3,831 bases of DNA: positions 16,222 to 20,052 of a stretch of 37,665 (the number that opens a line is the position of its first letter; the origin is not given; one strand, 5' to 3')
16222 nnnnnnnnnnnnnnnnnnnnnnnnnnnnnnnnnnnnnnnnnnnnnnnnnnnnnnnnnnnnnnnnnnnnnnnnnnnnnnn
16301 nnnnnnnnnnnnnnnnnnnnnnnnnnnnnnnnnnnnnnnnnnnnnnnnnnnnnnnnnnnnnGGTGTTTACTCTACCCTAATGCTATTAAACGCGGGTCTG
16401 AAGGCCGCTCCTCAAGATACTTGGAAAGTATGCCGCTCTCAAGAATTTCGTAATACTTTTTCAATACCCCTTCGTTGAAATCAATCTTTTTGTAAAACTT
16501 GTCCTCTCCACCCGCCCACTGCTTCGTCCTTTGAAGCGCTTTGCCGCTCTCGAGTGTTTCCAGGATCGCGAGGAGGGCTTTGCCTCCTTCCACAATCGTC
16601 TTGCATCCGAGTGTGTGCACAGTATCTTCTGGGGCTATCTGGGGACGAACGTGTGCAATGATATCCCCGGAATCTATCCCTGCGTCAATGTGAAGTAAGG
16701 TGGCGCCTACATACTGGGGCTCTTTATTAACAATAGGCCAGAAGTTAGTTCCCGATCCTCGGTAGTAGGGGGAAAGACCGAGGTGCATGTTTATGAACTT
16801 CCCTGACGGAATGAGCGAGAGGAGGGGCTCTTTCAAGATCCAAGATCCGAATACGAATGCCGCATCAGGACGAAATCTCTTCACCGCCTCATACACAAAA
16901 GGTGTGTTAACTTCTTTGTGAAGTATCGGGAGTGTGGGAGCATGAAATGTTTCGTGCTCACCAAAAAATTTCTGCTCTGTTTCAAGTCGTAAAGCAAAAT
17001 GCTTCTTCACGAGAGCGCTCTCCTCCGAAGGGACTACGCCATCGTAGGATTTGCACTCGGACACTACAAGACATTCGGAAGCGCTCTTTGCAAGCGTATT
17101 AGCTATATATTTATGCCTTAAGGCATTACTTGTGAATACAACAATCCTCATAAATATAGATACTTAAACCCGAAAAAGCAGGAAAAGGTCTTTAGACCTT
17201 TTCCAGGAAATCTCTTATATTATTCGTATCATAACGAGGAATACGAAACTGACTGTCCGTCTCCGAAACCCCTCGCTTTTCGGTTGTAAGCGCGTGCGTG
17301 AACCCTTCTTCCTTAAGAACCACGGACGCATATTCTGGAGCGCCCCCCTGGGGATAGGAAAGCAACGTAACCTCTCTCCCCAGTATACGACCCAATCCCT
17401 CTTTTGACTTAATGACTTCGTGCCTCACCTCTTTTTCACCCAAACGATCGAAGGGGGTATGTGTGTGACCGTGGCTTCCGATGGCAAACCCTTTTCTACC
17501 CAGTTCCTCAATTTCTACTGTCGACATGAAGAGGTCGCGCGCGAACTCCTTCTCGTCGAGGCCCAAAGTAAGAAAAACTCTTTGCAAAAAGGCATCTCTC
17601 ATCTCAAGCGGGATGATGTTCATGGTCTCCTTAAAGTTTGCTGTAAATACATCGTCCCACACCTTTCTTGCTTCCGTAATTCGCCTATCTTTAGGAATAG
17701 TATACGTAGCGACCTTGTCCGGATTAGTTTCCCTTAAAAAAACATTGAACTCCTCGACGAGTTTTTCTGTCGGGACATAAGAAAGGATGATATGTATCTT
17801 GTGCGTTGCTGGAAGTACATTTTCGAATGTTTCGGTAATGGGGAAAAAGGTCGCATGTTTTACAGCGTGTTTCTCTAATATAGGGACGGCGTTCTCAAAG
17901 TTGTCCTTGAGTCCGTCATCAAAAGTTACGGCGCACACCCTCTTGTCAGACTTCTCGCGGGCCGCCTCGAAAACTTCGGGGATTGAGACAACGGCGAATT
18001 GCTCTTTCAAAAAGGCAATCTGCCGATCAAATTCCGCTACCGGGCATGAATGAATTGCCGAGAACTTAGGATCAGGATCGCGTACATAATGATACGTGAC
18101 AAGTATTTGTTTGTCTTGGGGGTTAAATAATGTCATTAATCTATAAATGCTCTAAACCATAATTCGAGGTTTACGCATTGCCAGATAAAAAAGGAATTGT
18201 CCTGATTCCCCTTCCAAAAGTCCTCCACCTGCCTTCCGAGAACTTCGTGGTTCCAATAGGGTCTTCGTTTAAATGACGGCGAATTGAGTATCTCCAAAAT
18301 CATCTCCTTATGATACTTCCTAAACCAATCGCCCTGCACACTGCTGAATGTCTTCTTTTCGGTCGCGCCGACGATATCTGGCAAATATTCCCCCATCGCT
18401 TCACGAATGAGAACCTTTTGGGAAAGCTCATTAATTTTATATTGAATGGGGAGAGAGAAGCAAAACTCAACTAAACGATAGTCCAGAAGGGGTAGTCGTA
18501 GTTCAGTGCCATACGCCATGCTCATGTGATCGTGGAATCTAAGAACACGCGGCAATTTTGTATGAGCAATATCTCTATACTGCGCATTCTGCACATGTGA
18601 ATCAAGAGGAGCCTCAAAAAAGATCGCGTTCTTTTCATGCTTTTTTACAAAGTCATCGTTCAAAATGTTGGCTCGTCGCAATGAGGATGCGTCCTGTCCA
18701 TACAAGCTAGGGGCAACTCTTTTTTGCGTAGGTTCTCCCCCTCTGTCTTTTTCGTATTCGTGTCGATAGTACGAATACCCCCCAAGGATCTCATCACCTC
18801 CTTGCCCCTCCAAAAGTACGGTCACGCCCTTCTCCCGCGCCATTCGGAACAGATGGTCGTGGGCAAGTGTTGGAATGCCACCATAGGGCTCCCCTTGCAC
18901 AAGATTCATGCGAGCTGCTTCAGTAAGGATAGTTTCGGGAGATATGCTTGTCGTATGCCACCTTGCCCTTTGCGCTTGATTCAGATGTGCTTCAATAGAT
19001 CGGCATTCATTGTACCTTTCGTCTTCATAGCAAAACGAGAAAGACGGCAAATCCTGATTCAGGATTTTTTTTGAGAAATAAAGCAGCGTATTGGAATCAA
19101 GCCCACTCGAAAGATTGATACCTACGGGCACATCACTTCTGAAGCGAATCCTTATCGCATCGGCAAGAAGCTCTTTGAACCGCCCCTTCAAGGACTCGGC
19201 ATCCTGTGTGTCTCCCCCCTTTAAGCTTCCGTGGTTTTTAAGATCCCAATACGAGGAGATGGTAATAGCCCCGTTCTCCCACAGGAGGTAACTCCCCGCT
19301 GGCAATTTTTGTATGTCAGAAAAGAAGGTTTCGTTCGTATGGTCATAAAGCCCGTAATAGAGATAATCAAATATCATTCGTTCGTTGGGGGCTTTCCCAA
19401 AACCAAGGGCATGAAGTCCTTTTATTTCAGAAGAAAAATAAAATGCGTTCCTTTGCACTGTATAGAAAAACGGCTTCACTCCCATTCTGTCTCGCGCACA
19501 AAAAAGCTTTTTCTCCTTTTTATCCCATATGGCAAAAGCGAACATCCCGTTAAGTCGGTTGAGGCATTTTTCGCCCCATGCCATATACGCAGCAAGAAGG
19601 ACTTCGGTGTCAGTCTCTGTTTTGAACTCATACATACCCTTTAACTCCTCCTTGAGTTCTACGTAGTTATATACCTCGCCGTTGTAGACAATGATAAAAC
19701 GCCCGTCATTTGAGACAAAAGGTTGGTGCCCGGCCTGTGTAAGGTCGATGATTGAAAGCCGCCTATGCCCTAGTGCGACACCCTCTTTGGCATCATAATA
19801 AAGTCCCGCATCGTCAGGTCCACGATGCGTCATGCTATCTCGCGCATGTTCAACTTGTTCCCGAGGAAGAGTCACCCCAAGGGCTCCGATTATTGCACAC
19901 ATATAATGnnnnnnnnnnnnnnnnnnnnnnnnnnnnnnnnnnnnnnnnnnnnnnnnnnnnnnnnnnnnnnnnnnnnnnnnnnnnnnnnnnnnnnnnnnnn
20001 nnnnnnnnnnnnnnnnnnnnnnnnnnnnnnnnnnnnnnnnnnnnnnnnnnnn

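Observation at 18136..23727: LicC-type cytidylyltransferase fused to a glycerate-2-kinase, operonic with a methyltransferase, CDP-alcohol phosphotransferase and AsnB-type amidotransferase: candidate CDP-glycerate / phospho-glycer(amide) transfer pathway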

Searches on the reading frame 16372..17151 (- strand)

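Call 4: search_protein_families(library=pfam, proteins=[window:16372-17151:-], max_evalue=0.01)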
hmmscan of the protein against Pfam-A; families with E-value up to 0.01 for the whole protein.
window:16372-17151:- (259 aa): 1 family
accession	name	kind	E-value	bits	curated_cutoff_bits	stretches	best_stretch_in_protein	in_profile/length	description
PF00551.24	Formyl_trans_N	-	2.6e-11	44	26.1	1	1-194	1-178/181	Formyl transferase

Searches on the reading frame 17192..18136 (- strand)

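Call 4: search_protein_families(library=pfam, proteins=[window:17192-18136:-], max_evalue=0.01)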
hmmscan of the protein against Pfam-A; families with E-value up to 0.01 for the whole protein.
window:17192-18136:- (314 aa): 1 family
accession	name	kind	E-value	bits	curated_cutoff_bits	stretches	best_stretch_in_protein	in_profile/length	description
PF01522.26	Polysacc_deac_1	-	3.6e-19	69.4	23.1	2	207-280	49-122/124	Polysaccharide deacetylase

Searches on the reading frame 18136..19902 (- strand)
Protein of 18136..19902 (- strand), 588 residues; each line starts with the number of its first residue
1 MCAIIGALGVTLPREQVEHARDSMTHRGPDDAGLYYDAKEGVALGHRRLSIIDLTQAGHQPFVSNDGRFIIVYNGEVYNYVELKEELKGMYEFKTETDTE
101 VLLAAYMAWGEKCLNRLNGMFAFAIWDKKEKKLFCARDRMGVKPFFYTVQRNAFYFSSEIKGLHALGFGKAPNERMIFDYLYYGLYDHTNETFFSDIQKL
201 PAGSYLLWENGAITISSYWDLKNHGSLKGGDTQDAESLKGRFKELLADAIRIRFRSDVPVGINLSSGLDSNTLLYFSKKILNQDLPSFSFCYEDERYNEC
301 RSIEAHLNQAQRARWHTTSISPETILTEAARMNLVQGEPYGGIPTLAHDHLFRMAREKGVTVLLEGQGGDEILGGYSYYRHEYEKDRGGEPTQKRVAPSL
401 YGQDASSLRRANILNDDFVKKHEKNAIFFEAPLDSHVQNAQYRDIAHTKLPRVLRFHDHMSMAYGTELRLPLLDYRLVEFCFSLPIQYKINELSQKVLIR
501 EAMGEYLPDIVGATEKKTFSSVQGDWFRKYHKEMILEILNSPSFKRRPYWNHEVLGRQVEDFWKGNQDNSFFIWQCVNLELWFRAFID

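Call 4: search_protein_families(library=pfam, proteins=[window:18136-19902:-], max_evalue=0.01)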
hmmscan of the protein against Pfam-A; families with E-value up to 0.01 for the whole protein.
window:18136-19902:- (588 aa): 4 families
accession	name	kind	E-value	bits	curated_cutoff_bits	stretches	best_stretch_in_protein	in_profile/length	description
PF00733.27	Asn_synthase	-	1.4e-62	212.9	21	1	242-584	2-354/354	Asparagine synthase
PF13537.11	GATase_7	-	1.4e-48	164.4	25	1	46-164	1-122/123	Glutamine amidotransferase domain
PF13522.11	GATase_6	-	8.7e-48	162.1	27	1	29-159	1-130/130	Glutamine amidotransferase domain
PF12481.13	DUF3700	-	1.4e-05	25.1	27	1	62-154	71-166/228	Aluminium induced protein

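Call 20: search_protein_families(library=ncbifam, proteins=[window:18136-19902:-], max_evalue=0.00001)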
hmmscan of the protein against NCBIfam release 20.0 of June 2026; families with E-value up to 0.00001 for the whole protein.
window:18136-19902:- (588 aa): 9 families
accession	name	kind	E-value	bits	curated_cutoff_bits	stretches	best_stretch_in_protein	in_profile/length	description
TIGR01536.1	asn_synth_AEB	equivalog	2.2e-125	419.6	267.1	1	2-519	1-517/517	asparagine synthase (glutamine-hydrolyzing)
TIGR03108.1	eps_aminotran_1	hypoth_equivalog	7.2e-106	355.3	816.9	2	11-386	15-384/628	XrtA/PEP-CTERM system amidotransferase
NF033535.1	lass_lactam_cya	exception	2.1e-95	320.6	525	2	12-376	15-380/668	lasso peptide isopeptide bond-forming cyclase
TIGR03104.1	trio_amidotrans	equivalog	2.1e-89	300.4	570.1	1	1-584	1-587/589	N-acetylglutaminylglutamine amidotransferase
NF006949.0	PRK09431.1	equivalog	1.9e-77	261.1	499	3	1-164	1-166/554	asparagine synthase B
NF033561.1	macrolact_Ik_Al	subfamily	8.4e-15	54.4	300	1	123-374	83-332/561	albusnodin/ikarugamycin family macrolactam cyclase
NF001484.0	PRK00331.1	subfamily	1e-12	47.3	381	1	43-163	68-198/601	isomerizing glutamine--fructose-6-phosphate transaminase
TIGR01134.1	purF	equivalog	3.7e-11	43.1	350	1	41-164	65-200/432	amidophosphoribosyltransferase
TIGR01135.1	glmS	equivalog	9.8e-11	40.8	418.05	1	41-161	65-195/607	glutamine--fructose-6-phosphate transaminase (isomerizing)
